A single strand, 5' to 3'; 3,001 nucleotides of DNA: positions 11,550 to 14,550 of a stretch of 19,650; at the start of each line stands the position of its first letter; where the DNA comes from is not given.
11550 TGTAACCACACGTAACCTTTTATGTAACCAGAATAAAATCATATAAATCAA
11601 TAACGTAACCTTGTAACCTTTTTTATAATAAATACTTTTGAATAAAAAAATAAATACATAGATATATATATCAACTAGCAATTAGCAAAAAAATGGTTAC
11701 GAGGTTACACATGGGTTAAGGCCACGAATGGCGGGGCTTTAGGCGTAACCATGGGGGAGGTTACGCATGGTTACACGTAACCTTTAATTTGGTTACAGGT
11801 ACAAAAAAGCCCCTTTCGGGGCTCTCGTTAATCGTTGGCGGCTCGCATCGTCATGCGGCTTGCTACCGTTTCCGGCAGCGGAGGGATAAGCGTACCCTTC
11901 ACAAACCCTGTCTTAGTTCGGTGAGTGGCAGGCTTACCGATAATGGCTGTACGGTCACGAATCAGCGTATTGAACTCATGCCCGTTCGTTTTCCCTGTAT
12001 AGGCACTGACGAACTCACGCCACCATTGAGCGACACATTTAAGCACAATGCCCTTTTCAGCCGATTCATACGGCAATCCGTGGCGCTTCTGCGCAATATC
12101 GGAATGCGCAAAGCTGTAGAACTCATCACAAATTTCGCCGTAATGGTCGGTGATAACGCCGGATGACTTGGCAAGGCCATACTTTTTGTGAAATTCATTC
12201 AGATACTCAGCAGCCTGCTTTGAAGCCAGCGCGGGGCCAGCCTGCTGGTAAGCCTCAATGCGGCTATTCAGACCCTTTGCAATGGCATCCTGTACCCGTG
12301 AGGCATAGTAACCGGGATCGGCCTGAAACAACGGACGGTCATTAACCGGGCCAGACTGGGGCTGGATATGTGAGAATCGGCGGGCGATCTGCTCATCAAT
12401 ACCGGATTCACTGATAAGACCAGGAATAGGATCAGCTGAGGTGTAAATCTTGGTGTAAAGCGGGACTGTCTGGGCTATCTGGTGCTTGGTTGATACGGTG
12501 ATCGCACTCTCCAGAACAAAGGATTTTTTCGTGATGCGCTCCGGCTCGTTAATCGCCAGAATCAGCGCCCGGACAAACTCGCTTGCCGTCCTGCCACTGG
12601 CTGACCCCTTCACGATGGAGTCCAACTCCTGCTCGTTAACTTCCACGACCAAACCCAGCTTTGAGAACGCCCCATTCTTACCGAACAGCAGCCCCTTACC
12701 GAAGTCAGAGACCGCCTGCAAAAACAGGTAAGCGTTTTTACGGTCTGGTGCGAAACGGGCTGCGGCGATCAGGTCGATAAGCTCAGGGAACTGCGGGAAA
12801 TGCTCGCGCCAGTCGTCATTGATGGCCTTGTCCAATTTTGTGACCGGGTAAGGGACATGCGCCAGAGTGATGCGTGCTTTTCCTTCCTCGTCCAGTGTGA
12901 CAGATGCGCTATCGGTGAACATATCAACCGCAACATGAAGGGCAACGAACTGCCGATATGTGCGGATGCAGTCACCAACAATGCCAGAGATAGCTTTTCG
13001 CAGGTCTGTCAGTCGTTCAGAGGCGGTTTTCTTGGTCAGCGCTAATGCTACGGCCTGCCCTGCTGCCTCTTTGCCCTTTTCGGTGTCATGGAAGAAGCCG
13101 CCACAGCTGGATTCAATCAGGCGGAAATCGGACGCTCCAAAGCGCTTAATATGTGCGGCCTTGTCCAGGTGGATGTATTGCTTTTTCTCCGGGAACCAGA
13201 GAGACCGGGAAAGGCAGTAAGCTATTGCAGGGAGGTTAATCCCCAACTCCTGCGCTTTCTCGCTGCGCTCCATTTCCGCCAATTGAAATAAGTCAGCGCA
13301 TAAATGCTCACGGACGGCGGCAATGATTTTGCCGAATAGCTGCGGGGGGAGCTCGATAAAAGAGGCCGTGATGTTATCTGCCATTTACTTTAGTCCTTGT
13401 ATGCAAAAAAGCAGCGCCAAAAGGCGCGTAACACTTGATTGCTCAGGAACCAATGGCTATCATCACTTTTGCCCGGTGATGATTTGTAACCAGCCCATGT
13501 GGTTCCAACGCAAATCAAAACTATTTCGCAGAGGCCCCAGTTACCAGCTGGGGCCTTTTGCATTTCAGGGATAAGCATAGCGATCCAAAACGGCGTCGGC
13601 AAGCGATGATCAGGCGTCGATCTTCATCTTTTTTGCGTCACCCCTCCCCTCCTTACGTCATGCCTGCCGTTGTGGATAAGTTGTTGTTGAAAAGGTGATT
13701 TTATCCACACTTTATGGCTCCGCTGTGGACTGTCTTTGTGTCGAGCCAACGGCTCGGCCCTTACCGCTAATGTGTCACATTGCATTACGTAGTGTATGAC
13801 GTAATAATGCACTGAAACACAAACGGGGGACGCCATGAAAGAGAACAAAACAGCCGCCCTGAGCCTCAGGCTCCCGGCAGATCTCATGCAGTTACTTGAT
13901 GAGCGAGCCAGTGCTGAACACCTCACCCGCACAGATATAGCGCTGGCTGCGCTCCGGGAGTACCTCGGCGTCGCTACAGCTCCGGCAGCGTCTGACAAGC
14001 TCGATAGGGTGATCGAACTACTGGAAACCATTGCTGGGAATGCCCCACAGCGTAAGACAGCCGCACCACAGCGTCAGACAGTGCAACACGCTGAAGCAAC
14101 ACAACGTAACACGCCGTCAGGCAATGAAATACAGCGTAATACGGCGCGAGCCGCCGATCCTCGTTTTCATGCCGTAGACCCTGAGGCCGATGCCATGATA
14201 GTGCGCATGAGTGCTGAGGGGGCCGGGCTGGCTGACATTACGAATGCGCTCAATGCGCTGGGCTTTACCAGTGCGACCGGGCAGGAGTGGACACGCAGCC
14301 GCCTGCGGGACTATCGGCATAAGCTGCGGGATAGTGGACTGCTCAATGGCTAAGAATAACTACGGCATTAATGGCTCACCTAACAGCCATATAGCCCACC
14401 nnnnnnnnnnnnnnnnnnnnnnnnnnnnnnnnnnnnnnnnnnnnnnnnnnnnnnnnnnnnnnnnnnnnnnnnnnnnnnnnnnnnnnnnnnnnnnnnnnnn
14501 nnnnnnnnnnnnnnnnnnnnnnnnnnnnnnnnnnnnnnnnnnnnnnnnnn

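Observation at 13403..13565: Leader of the 518-aa gene has the hallmarks of antisense-RNA/attenuation copy control: terminator-like hairpin before the start codon plus a strong oppositely oriented promoter and terminator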

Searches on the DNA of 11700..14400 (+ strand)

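Call 5: search_dna_similar(query=window:11700-14400:+, collection=plasmids, mode=near, max_rows=20)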
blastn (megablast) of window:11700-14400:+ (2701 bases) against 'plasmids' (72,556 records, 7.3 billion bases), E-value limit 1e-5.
Records with a match: 13; places in all: 15; records where one place covers at least 80% of the query: 1.
Best place of each record, by identity: >=99% 4; 90-95% 4; 60-80% 5.
By first word of the organism name: Enterobacter 6; Escherichia 3; Kosakonia 1; Serratia 1; Klebsiella 1; Citrobacter 1.
By predicted mobility (MOB-suite, as given by PLSDB): non-mobilizable 13.
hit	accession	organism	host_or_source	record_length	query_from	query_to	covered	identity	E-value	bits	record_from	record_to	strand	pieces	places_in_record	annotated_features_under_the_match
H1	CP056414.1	Escherichia coli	culture,Wastewater effluent sample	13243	1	2701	100%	99.3%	0e+0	4887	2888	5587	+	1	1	record has no annotation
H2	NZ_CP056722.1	Enterobacter hormaechei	culture,Wastewater effluent sample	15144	1669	2654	37%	92.8%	0e+0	1428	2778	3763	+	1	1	ribbon-helix-helix protein, CopG family | DUF927 domain-containing protein | PBECR2 nuclease fold domain-containing protein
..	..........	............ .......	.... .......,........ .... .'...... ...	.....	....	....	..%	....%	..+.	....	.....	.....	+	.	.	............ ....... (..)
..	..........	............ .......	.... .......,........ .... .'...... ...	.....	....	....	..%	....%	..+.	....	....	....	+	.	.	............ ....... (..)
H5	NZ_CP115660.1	Kosakonia oryzendophytica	cell culture,oilfield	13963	1669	2701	38%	76.1%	3e-136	494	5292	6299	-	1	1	hypothetical protein (x2) | DUF927 domain-containing protein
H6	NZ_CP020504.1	Serratia marcescens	Homo sapiens,human,sputum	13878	1966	2701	27%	99.0%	0e+0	1321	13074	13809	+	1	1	ribbon-helix-helix protein, CopG family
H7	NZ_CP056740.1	Enterobacter roggenkampii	culture,Wastewater influent sample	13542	1966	2701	27%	99.0%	0e+0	1321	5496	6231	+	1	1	recombinase family protein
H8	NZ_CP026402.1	Escherichia coli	-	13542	1969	2701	27%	99.2%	0e+0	1321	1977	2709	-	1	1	ribbon-helix-helix protein, CopG family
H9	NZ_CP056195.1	Klebsiella pneumoniae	culture,Freshwater sample from ...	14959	1966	2635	25%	94.8%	0e+0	1044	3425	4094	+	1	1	ribbon-helix-helix protein, CopG family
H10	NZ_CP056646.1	Citrobacter freundii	culture,Freshwater sample from ...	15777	1671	2385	26%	79.0%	7e-128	466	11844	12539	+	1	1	ribbon-helix-helix protein, CopG family | DUF927 domain-containing protein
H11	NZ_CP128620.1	Enterobacter roggenkampii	Homo sapiens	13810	2188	2701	19%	75.7%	2e-58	235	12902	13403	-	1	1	ribbon-helix-helix protein, CopG family | hypothetical protein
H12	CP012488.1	Enterobacter sp. FY-07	cell culture,oilfield produced water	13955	2188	2701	19%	75.3%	5e-55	224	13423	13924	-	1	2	hypothetical protein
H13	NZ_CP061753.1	Escherichia coli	Ovis aries,Isolate,finished sheep/lamb ...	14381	2188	2701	19%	75.0%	1e-51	213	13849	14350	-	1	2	recombinase family protein | hypothetical protein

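Call 7: get_annotated_region(hit=H2, flank=4000)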
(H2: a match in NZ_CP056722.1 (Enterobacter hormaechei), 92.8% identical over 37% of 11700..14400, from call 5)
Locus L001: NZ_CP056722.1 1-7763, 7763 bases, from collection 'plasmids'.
description: Enterobacter hormaechei strain RHBSTW-00333 plasmid pRHBSTW-00333_4, complete sequence
organism: Enterobacter hormaechei (NCBI taxid 158836)
taxonomy: Bacteria; Pseudomonadota; Gammaproteobacteria; Enterobacterales; Enterobacteriaceae; Enterobacter; Enterobacter hormaechei
host: -; source: culture,Wastewater effluent sample; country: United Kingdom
typing (MOB-suite, as given by PLSDB): non-mobilizable
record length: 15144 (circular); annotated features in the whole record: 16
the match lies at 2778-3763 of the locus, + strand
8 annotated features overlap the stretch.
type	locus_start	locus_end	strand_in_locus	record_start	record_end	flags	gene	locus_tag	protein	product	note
CDS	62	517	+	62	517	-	-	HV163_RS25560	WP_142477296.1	helix-turn-helix domain-containing protein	-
CDS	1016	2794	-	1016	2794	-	-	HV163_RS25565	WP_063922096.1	DUF927 domain-containing protein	-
CDS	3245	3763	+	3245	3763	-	-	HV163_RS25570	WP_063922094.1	ribbon-helix-helix protein, CopG family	-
CDS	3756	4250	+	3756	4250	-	-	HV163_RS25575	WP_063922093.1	PBECR2 nuclease fold domain-containing protein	-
CDS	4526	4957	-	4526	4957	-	-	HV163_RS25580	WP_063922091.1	hypothetical protein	-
CDS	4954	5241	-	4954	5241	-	-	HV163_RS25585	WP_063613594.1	hypothetical protein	-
CDS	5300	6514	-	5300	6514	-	-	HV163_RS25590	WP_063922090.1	hypothetical protein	-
CDS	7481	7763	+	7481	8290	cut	-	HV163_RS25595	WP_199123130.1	hypothetical protein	-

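Call 8: get_annotated_region(hit=H10, flank=4000)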
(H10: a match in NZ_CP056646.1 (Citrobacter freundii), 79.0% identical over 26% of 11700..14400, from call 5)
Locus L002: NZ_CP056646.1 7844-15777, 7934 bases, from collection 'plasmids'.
description: Citrobacter freundii strain RHBSTW-00267 plasmid pRHBSTW-00267_3, complete sequence
organism: Citrobacter freundii (NCBI taxid 546)
taxonomy: Bacteria; Pseudomonadota; Gammaproteobacteria; Enterobacterales; Enterobacteriaceae; Citrobacter; Citrobacter freundii
host: -; source: culture,Freshwater sample from downstream of wastewater treatment plant; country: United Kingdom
typing (MOB-suite, as given by PLSDB): non-mobilizable
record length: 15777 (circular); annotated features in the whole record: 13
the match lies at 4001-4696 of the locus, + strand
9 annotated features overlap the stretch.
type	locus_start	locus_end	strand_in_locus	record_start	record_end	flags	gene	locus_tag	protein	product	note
CDS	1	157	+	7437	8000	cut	-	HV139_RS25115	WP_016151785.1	recombinase family protein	GO:0006310 - DNA recombination [Evidence IEA]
CDS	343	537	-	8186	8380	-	-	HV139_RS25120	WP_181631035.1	hypothetical protein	-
CDS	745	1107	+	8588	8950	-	-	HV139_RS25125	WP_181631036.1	hypothetical protein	-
CDS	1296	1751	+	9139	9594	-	-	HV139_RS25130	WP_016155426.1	helix-turn-helix domain-containing protein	-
CDS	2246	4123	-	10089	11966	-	-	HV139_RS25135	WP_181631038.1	DUF927 domain-containing protein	-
CDS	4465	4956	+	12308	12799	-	-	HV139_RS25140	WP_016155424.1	ribbon-helix-helix protein, CopG family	GO:0006355 - regulation of DNA-templated transcription [Evidence IEA]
CDS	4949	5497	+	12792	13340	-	-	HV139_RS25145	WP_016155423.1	hypothetical protein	-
CDS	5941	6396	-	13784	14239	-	-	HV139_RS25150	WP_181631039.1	hypothetical protein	-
CDS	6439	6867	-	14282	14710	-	-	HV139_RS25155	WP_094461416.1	hypothetical protein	-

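Call 9: get_annotated_region(hit=H6, flank=4000)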
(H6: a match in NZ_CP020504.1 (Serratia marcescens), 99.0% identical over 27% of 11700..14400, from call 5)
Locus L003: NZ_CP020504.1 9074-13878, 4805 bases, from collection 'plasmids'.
description: Serratia marcescens strain 95 plasmid unnamed3, complete sequence
organism: Serratia marcescens (NCBI taxid 615)
taxonomy: Bacteria; Pseudomonadota; Gammaproteobacteria; Enterobacterales; Yersiniaceae; Serratia; Serratia marcescens
host: -; source: Homo sapiens,human,sputum; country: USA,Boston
typing (MOB-suite, as given by PLSDB): non-mobilizable
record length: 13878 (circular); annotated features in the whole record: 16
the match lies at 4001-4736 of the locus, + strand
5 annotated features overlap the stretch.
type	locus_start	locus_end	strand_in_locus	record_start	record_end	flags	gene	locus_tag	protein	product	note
CDS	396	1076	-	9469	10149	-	-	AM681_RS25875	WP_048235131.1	hypothetical protein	-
CDS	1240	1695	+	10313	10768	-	-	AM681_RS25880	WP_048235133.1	helix-turn-helix domain-containing protein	-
CDS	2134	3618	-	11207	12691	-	-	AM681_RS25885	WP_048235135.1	DUF5906 domain-containing protein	-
CDS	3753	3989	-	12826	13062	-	-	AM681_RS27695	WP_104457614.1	hypothetical protein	-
CDS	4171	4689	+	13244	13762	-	-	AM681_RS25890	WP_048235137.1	ribbon-helix-helix protein, CopG family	-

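Call 13: search_dna_similar(query=window:13340-13700:+, collection=plasmids, mode=distant, max_rows=40, max_evalue=0.001)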
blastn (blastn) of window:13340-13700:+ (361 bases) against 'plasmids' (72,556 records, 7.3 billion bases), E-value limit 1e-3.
Records with a match: 8; places in all: 8; records where one place covers at least 80% of the query: 8.
Best place of each record, by identity: 95-99% 1; 90-95% 3; 80-90% 4.
By first word of the organism name: Enterobacter 4; Escherichia 2; Citrobacter 1; Kosakonia 1.
By predicted mobility (MOB-suite, as given by PLSDB): non-mobilizable 8.
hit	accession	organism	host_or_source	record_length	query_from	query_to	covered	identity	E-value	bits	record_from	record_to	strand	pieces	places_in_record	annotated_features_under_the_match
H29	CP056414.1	Escherichia coli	culture,Wastewater effluent sample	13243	1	361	100%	97.2%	5e-170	603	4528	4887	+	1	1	record has no annotation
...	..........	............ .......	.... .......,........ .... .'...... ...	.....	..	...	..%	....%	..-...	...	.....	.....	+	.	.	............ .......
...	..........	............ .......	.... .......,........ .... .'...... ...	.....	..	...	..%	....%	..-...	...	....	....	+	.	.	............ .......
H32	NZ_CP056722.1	Enterobacter hormaechei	culture,Wastewater effluent sample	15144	29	361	92%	91.6%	6e-131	473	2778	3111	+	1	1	DUF927 domain-containing protein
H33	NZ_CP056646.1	Citrobacter freundii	culture,Freshwater sample from ...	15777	31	353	89%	88.5%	6e-112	410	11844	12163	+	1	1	DUF927 domain-containing protein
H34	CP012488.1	Enterobacter sp. FY-07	cell culture,oilfield produced water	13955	29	353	90%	85.4%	3e-96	359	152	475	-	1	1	hypothetical protein (x2)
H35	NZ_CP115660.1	Kosakonia oryzendophytica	cell culture,oilfield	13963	29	353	90%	85.4%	3e-96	359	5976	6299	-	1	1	DUF927 domain-containing protein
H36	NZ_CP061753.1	Escherichia coli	Ovis aries,Isolate,finished sheep/lamb ...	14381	29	353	90%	85.4%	3e-96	359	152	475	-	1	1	DUF927 domain-containing protein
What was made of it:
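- Homology to the DUF927-type plasmids stops 17 nt into the ORF (calls 5, 13).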

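Call 16: get_annotated_region(hit=H29, flank=2500)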
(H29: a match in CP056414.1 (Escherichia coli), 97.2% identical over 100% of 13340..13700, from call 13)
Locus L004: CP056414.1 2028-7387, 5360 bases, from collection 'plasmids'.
description: Escherichia coli strain RHBSTW-00531 plasmid pRHBSTW-00531_3, complete sequence
organism: Escherichia coli (NCBI taxid 562)
taxonomy: Bacteria; Pseudomonadota; Gammaproteobacteria; Enterobacterales; Enterobacteriaceae; Escherichia; Escherichia coli
host: -; source: culture,Wastewater effluent sample; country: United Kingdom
typing (MOB-suite, as given by PLSDB): non-mobilizable
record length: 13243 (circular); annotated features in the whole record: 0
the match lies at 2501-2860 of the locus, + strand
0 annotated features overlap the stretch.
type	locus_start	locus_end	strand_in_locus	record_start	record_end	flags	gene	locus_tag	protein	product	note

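Call 17: get_annotated_region(hit=H30, flank=2500)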
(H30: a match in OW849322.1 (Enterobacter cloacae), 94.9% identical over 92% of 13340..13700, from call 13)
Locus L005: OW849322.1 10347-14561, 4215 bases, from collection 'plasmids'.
description: Enterobacter cloacae isolate 24 genome assembly, plasmid: P2
organism: Enterobacter cloacae (NCBI taxid 550)
taxonomy: Bacteria; Pseudomonadota; Gammaproteobacteria; Enterobacterales; Enterobacteriaceae; Enterobacter; Enterobacter cloacae
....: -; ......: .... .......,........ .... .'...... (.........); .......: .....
typing (MOB-suite, as given by PLSDB): non-mobilizable
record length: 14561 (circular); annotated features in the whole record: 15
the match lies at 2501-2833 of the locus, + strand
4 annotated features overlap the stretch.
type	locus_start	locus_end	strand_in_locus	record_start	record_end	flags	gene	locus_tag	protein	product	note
CDS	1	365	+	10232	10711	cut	-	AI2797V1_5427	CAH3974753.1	hypothetical protein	-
CDS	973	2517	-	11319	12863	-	-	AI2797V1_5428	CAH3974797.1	hypothetical protein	-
CDS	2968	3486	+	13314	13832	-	-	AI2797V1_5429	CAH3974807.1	hypothetical protein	-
CDS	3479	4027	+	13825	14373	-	-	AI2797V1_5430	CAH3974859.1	hypothetical protein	-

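Call 18: get_annotated_region(hit=H34, flank=2500)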
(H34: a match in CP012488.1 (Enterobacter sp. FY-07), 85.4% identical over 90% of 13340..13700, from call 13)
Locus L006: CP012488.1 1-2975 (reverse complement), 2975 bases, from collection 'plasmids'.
description: Enterobacter sp. FY-07 plasmid pAKI40A, complete sequence
organism: Enterobacter sp. FY-07 (NCBI taxid 1692238)
taxonomy: Bacteria; Pseudomonadota; Gammaproteobacteria; Enterobacterales; Enterobacteriaceae; Enterobacter; Enterobacter sp. FY-07
host: -; source: cell culture,oilfield produced water; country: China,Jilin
typing (MOB-suite, as given by PLSDB): non-mobilizable
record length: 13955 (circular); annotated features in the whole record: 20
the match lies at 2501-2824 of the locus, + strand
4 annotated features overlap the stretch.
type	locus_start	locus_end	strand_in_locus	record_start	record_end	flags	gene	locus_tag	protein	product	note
CDS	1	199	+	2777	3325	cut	-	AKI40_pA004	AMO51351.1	hypothetical protein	-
CDS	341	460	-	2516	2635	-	-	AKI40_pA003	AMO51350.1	hypothetical protein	-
CDS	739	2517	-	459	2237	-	-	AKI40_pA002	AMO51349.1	hypothetical protein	-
CDS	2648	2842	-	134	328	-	-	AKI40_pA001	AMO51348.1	hypothetical protein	-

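Call 19: get_annotated_region(hit=H35, flank=2500)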
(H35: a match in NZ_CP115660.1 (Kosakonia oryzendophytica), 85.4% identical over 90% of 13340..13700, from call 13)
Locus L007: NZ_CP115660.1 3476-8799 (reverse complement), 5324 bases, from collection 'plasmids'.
description: Kosakonia oryzendophytica strain FY-07 plasmid unnamed, complete sequence
organism: Kosakonia oryzendophytica (NCBI taxid 1005665)
taxonomy: Bacteria; Pseudomonadota; Gammaproteobacteria; Enterobacterales; Enterobacteriaceae; Kosakonia; Kosakonia oryzendophytica
host: -; source: cell culture,oilfield; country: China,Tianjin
typing (MOB-suite, as given by PLSDB): non-mobilizable
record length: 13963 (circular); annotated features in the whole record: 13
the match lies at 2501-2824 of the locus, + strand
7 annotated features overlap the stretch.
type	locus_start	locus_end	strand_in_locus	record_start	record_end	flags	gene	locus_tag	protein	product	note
CDS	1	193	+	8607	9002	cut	-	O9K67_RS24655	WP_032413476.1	hypothetical protein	-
CDS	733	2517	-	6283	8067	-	-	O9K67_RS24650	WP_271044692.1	DUF927 domain-containing protein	-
CDS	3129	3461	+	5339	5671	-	-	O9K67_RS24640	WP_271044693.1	hypothetical protein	-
CDS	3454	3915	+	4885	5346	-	-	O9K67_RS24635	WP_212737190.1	hypothetical protein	-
CDS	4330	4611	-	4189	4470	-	-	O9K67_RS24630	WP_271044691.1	hypothetical protein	-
CDS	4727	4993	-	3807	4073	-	-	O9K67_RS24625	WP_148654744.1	hypothetical protein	-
CDS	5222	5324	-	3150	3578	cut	-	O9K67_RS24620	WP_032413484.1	hypothetical protein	-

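Call 20: get_annotated_region(hit=H36, flank=2500)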
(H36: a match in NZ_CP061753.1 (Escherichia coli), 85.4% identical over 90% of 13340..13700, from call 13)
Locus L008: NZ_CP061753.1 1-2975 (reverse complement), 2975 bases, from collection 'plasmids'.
description: Escherichia coli O15:H12 strain 2273-PO3 plasmid unnamed4, complete sequence
organism: Escherichia coli (NCBI taxid 2773704)
taxonomy: Bacteria; Pseudomonadota; Gammaproteobacteria; Enterobacterales; Enterobacteriaceae; Escherichia; Escherichia coli
host: -; source: Ovis aries,Isolate,finished sheep/lamb carcass in sales cooler; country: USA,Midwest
typing (MOB-suite, as given by PLSDB): non-mobilizable
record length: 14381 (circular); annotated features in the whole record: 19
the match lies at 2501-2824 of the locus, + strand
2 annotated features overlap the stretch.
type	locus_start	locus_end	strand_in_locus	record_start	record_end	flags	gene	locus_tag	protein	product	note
CDS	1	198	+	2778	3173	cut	-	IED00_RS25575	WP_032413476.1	hypothetical protein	-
CDS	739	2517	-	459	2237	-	-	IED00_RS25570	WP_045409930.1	DUF927 domain-containing protein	-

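Call 25: search_dna_similar(query=window:13385-13665:+, collection=ecoli_genomes, mode=distant, max_rows=20, max_evalue=0.01)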
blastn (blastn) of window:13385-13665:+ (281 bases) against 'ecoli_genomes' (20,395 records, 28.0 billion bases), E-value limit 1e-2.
Records with a match: 1; places in all: 1; records where one place covers at least 80% of the query: 1.
Genomes with a match: 1 of 5426; with a place that covers at least 80% of the query: 1. Places per genome that has any: lowest 1, median 1, highest 1. On chromosomes: 0 places; on plasmids: 1.
Best place of each record, by identity: 80-90% 1.
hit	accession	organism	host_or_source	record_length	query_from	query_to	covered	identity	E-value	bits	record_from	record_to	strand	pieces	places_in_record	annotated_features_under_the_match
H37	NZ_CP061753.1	Escherichia coli O15:H12 strain 2273-PO3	Ovis aries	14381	1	264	94%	88.1%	7e-85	322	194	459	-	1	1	DUF927 domain-containing protein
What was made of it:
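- Tried and rejected: Among E. coli complete genomes, 1 of 5426 had a match (call 25).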

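Call 26: search_dna_similar(query=window:13385-13665:+, collection=phages, mode=distant, max_rows=20, max_evalue=0.01)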
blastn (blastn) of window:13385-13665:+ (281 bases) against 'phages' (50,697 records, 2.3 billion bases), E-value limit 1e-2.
No match.
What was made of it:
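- Tried and rejected: The phage collection gave no match (call 26).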
